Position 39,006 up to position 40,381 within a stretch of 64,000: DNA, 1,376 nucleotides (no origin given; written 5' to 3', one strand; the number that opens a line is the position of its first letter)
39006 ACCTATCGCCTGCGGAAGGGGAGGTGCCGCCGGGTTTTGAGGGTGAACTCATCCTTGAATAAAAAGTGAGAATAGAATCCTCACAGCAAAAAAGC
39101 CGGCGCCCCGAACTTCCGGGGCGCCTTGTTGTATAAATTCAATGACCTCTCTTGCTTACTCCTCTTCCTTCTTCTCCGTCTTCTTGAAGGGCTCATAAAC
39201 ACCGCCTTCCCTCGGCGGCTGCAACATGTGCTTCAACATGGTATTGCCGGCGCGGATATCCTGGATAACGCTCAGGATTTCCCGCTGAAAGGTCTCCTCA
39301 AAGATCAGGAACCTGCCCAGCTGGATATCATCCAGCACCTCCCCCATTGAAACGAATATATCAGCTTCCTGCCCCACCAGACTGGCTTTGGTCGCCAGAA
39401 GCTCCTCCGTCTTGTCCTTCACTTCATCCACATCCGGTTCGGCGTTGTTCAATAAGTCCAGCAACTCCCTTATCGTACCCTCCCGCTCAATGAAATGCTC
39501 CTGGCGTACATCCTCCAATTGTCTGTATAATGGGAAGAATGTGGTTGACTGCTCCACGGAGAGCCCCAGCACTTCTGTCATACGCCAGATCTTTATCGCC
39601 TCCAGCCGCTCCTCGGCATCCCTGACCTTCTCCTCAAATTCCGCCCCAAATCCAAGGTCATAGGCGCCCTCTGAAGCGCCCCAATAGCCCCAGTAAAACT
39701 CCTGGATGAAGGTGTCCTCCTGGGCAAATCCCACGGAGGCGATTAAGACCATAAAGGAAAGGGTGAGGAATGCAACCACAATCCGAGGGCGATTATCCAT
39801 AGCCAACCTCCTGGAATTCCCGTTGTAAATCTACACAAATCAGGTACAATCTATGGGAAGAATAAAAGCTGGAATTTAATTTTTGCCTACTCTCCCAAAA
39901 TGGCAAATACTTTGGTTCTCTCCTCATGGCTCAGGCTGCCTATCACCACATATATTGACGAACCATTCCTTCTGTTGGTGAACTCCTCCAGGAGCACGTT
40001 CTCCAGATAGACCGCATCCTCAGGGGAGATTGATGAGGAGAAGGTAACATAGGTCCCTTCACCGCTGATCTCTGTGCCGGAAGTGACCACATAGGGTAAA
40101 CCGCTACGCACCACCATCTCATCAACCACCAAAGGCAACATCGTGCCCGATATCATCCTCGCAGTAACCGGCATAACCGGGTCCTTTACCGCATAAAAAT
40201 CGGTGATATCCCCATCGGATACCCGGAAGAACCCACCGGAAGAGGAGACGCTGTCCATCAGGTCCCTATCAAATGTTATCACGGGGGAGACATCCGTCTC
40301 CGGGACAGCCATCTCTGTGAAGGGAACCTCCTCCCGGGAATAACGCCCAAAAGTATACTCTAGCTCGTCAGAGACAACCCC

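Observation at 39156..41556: ECF sigma / zinc-finger anti-sigma / CpxP-like periplasmic protein operon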

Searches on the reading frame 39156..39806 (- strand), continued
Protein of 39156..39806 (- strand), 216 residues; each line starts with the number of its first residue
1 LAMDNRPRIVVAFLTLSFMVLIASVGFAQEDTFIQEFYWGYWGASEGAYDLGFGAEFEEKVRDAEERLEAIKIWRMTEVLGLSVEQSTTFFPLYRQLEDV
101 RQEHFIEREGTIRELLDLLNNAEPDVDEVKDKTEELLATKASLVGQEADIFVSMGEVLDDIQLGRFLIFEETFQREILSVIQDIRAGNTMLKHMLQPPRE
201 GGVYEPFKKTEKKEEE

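Call 26: search_solved_structures(query=A4, max_evalue=1, show_alignments=3)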
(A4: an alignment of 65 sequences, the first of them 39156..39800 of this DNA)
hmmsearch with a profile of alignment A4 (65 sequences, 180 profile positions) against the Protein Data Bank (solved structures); distinct sequences matched with E-value up to 1: 37.
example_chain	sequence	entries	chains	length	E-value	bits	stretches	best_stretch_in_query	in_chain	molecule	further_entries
5ihf_A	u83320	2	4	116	0.00022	24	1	49-135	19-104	VirG-like protein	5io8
8gjg_A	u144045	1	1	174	0.0037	20.1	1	71-131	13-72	gluc_A04_0005 Binder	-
4ilo_A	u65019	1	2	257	0.014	18.2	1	66-129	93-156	CT398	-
7tae_A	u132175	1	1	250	0.054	16.2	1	101-150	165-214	Transcription factor TGA3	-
7tac_C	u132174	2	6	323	0.086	15.6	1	102-150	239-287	Transcription factor TGA3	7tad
3o39_A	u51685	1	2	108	0.14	14.9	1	52-138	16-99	Periplasmic protein related to spheroblast formation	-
3qzc_A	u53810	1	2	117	0.18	14.5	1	52-150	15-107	Periplasmic protein CpxP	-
6dm9_A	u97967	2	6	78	0.21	14.3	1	69-126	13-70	DHD15_extended_A | DHD15_closed_A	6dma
3itf_A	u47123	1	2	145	0.25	14.1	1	52-149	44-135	Periplasmic adaptor protein cpxP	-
5j0k_A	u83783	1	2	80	0.29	13.9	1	79-117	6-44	designed protein 2L4HC2_23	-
5wnw_A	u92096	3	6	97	0.3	13.8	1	52-138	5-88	Periplasmic chaperone Spy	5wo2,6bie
7jrq_A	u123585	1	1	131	0.39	13.5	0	70-124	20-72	MPP1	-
9cte_A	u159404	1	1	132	0.4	13.4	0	70-125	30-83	De novo protein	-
7bqq_A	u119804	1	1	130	0.42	13.4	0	47-76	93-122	Gogy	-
6egc_A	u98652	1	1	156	0.44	13.3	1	77-117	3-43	SC_2L4HC2_23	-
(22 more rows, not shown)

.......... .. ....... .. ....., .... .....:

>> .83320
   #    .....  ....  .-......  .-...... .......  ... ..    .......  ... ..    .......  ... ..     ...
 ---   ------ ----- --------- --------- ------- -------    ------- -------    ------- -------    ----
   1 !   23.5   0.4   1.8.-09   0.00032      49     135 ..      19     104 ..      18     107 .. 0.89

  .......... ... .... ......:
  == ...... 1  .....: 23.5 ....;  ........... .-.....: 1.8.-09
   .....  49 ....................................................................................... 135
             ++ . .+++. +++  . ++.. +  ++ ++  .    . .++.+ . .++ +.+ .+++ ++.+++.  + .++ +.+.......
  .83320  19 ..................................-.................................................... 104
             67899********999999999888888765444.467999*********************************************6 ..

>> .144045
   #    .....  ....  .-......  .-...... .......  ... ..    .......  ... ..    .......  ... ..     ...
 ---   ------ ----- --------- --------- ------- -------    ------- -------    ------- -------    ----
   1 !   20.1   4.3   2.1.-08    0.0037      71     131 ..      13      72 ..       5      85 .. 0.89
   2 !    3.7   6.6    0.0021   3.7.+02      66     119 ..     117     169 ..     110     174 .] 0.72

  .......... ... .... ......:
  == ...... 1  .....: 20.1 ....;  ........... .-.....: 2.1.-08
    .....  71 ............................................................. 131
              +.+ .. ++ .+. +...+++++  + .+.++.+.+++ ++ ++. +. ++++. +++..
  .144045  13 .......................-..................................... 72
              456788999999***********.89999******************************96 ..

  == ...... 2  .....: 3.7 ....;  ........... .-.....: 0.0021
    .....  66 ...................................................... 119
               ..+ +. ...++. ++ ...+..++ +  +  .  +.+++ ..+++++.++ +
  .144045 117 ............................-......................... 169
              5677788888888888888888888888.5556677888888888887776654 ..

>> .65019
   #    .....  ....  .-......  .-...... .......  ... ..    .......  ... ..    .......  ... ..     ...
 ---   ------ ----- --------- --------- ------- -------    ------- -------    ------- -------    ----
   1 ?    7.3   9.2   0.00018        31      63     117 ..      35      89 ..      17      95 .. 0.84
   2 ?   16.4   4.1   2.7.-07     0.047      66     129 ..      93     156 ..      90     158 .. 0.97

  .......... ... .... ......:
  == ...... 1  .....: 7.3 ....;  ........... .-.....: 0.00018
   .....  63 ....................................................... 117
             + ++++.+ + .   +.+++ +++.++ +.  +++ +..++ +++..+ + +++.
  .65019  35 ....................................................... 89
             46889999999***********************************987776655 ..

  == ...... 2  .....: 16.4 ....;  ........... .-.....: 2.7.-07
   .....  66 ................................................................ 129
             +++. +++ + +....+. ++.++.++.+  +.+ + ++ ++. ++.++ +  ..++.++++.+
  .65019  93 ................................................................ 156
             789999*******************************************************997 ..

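Call 35: find_related_loci(query=A1, collection=genome_contigs, flank=6000)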
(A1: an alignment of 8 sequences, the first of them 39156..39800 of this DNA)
Query A1 (214 aa) in genome_contigs; peptide patterns used: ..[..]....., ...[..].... (x = any residue, [..] = any of these).
89 stretches matched a pattern, but none encodes a relative of the query by tblastn (E <= 1e-3).

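Call 39: find_encoding_contigs(protein=P0009, flank=4000, max_places=2)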
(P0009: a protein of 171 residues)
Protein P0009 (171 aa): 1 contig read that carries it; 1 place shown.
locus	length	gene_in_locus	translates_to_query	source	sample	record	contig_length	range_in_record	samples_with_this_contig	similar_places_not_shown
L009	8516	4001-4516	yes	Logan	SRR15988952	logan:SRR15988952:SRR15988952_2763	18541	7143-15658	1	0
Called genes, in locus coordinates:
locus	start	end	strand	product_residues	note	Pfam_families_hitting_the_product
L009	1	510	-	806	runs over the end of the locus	PF15902:Sortilin-Vps10 (faint), PF25852:DUF6242_C (faint), PF14870:PSII_BNR, PF04389:Peptidase_M28, PF01546:Peptidase_M20 (weak), PF05450:Nicastrin (faint)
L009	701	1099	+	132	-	-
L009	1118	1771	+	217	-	PF00730:HhH-GPD, PF14520:HHH_5 (faint)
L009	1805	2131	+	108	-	-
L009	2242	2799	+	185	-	PF04542:Sigma70_r2, PF07638:Sigma70_ECF, PF08281:Sigma70_r4_2, PF04545:Sigma70_r4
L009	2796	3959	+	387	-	-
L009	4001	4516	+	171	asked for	-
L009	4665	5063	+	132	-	-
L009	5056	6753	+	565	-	PF14853:Fis1_TPR_C (faint), PF23914:TPR_CcmH_CycH (faint), PF13176:TPR_7 (faint), PF13181:TPR_8 (faint), PF13371:TPR_9 (faint), PF00515:TPR_1 (weak), PF07719:TPR_2 (weak), PF13414:TPR_11 (weak), +5 more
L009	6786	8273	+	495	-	PF00672:HAMP, PF07228:SpoIIE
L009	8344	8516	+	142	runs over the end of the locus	PF13581:HATPase_c_2, PF02518:HATPase_c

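Call 40: find_encoding_contigs(protein=P0010, flank=4000, max_places=2)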
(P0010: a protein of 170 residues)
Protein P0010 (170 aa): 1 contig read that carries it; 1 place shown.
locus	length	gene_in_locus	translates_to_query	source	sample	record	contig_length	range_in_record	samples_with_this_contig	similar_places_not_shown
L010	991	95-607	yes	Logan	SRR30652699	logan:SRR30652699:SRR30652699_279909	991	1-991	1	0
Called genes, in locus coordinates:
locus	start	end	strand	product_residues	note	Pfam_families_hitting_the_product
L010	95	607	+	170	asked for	-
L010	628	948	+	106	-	PF18914:DUF5666 (weak)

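Call 41: find_encoding_contigs(protein=P0013, flank=4000, max_places=2)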
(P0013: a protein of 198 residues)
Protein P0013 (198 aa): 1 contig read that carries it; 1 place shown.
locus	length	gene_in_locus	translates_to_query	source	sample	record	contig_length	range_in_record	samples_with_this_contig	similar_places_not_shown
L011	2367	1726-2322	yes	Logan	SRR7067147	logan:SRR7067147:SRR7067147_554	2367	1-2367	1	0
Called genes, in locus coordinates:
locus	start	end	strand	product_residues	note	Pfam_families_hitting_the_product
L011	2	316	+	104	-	?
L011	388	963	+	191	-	PF07638:Sigma70_ECF, PF04542:Sigma70_r2, PF08281:Sigma70_r4_2, PF04545:Sigma70_r4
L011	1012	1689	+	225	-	-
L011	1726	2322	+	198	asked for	-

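Call 42: find_encoding_contigs(protein=P0012, flank=4000, max_places=2)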
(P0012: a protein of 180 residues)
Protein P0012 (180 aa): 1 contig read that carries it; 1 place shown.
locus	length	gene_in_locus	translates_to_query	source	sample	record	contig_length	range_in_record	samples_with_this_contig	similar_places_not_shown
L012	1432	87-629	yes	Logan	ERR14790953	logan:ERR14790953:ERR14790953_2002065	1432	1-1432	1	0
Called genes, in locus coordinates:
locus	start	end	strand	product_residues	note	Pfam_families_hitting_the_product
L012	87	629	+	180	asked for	-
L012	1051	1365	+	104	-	-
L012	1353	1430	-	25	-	?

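Call 43: find_encoding_contigs(protein=P0014, flank=4000, max_places=2)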
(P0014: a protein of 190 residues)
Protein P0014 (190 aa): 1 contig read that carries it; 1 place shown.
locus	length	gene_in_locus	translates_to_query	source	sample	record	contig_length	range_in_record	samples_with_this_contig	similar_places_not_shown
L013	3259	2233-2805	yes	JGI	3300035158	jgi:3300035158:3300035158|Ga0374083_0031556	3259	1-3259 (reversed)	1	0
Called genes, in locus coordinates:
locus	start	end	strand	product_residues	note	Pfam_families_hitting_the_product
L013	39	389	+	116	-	-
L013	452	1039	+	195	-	PF04542:Sigma70_r2, PF08281:Sigma70_r4_2, PF04545:Sigma70_r4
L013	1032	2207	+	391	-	-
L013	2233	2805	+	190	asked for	-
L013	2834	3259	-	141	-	?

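Call 66: search_protein_families(library=pfam, proteins=[P0009, P0010, P0011, P0012, P0013, P0014, P0016, P0017, P0018, P0019], max_evalue=0.01)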
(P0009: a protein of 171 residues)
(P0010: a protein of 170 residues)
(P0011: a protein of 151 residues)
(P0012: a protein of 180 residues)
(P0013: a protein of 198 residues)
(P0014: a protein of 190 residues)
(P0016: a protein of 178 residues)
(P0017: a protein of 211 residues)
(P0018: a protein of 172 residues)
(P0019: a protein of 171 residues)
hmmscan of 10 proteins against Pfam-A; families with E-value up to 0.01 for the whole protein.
P0009 (171 aa): 0 families

P0010 (170 aa): 1 family
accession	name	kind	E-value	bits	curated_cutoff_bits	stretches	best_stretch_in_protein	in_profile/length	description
PF25762.1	HAUS1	-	0.0045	17.2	40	1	45-132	91-178/236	HAUS augmin-like complex subunit 1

P0011 (151 aa): 0 families

P0012 (180 aa): 1 family
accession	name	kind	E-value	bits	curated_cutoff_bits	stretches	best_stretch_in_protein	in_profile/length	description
PF07813.17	LTXXQ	-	0.0033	18.5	24.3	1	56-148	6-96/100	LTXXQ motif family protein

P0013 (198 aa): 0 families

P0014 (190 aa): 0 families

P0016 (178 aa): 2 families
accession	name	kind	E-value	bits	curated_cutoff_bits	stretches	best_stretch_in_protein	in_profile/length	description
PF13801.11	Metal_resist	-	1.6e-06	28.8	29.2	1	48-117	40-109/125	Heavy-metal resistance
PF07813.17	LTXXQ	-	1.1e-05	26.5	24.3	1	41-133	6-95/100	LTXXQ motif family protein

P0017 (211 aa): 2 families
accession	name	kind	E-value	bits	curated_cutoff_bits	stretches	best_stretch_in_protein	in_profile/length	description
PF13801.11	Metal_resist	-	3.1e-07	31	29.2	1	10-152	2-124/125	Heavy-metal resistance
PF07813.17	LTXXQ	-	0.00069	20.7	24.3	1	61-153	6-95/100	LTXXQ motif family protein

P0018 (172 aa): 4 families
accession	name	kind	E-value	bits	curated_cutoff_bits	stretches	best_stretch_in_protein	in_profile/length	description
PF13801.11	Metal_resist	-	2.2e-05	25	29.2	1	51-136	36-122/125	Heavy-metal resistance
PF07813.17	LTXXQ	-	0.0037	18.4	24.3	1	50-139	8-95/100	LTXXQ motif family protein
PF25391.1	WD40_Gbeta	-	0.0073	15.8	150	1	77-134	5-61/340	G protein beta WD-40 repeat protein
PF06317.16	Arena_RNA_pol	-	0.0076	14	25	1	40-130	1051-1136/2048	Arenavirus RNA polymerase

P0019 (171 aa): 2 families
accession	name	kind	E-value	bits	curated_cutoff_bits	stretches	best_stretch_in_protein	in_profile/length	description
PF07813.17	LTXXQ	-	1.4e-05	26.2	24.3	1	46-136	9-96/100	LTXXQ motif family protein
PF02181.28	FH2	-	0.00074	19.2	34.8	1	80-155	111-184/372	Formin Homology 2 Domain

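Call 67: search_protein_families(library=pfam, proteins=[P0020, P0021, P0022, P0023, P0024, P0025, P0026, P0027, P0028, P0029], max_evalue=0.01)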
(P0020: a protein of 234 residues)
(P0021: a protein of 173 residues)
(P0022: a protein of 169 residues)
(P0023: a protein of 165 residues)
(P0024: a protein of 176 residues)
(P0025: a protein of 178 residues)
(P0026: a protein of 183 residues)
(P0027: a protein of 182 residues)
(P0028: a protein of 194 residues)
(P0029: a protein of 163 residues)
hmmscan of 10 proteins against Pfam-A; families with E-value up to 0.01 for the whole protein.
P0020 (234 aa): 1 family
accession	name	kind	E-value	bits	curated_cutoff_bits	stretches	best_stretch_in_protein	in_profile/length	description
PF18534.6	HBD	-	0.00043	20.9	32.9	1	115-157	13-55/84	Helical bundle domain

P0021 (173 aa): 2 families
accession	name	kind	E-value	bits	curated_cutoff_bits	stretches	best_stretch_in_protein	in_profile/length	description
PF09724.14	Dcc1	-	0.0019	18.2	22.9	1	68-134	100-163/319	Sister chromatid cohesion protein Dcc1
PF13801.11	Metal_resist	-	0.0096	16.5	29.2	0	36-138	32-122/125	Heavy-metal resistance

P0022 (169 aa): 0 families

P0023 (165 aa): 1 family
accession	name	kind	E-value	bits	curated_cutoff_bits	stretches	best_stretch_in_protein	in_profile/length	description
PF13801.11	Metal_resist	-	0.0025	18.4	29.2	1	9-111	3-98/125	Heavy-metal resistance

P0024 (176 aa): 3 families
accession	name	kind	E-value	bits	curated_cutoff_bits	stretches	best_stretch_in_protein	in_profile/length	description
PF13801.11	Metal_resist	-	9.3e-06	26.3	29.2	1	54-140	36-122/125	Heavy-metal resistance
PF24531.2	ANC1_spectrin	-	0.00011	22.9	27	1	53-133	8-90/95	Nuclear anchorage protein 1, spectrin repeat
PF05190.23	MutS_IV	-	0.0045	17.7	22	0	104-149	3-50/92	MutS family domain IV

P0025 (178 aa): 1 family
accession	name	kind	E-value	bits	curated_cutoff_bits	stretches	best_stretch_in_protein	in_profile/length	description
PF13801.11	Metal_resist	-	0.0024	18.5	29.2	1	5-129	4-122/125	Heavy-metal resistance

P0026 (183 aa): 0 families

P0027 (182 aa): 0 families

P0028 (194 aa): 0 families

P0029 (163 aa): 0 families

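Call 83: search_protein_families(library=pfam, proteins=[L013:2233-2805:+, L011:1726-2322:+], max_evalue=0.01)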
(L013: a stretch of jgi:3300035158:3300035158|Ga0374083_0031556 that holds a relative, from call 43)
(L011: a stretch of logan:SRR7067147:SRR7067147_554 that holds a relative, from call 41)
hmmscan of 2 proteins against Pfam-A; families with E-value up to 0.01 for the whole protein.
L013:2233-2805:+ (190 aa): 0 families

L011:1726-2322:+ (198 aa): 0 families

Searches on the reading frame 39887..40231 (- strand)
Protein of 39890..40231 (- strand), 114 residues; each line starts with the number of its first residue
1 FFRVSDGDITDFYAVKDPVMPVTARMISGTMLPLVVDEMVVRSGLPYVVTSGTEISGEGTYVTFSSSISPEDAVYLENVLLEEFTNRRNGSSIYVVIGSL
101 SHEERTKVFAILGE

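Call 34: find_homologous_proteins(query=A6, max_evalue=0.01)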
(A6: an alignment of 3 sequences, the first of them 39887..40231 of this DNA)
Query A6 (3 sequences): 218 candidates shared short words with the query, none scored E <= 0.01.

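Call 76: predict_structure(protein=window:39890-40231:-)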
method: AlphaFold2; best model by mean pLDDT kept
length: 114 residues; sequences in the alignment: 1
mean_pLDDT: 41.1   pTM: 0.37
mean pLDDT of the five models: 41.1, 37.3, 36.0, 34.1, 33.6
residues with pLDDT >= 90: 0; 70-90: 0; 50-70: 28; < 50: 86
segments of 3 or more residues with pLDDT < 50: 1-35, 46-67, 88-114
pLDDT, mean of each block of 10 residues (from residue 1): 26 29 36 44 50 38 49 60 52 43 32 25
secondary structure, 60 per line:
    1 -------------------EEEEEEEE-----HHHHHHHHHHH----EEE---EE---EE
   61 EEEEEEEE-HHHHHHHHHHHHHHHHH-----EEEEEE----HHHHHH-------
elements in order: E20-27 H33-43 E48-50 E59-68 H70-86 E92-97 H102-107
